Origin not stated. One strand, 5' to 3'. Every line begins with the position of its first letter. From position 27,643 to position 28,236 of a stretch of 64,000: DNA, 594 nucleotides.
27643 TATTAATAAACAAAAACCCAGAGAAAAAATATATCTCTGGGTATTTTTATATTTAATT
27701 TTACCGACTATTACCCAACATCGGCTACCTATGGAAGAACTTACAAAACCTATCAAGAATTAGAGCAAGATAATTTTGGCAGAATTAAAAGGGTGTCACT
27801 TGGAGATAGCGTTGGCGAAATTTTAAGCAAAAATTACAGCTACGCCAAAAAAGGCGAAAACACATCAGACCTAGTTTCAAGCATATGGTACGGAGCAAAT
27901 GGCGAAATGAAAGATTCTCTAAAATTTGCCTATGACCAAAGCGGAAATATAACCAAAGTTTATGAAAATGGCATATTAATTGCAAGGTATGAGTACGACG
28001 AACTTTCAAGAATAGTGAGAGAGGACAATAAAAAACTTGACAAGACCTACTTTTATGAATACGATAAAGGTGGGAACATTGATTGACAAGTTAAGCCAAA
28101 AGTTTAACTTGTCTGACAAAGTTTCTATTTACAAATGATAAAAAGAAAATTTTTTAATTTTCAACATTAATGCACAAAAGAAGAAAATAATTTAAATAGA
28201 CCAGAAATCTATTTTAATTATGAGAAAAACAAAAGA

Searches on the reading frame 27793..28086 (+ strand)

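Call 6: search_protein_families(library=pfam, proteins=[window:27793-28086:+], max_evalue=0.01)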
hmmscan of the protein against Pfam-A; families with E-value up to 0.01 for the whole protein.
window:27793-28086:+ (97 aa): 1 family
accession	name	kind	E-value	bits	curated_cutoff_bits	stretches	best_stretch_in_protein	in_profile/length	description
PF05593.20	RHS_repeat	-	0.00021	22.1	22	1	47-76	1-30/38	RHS Repeat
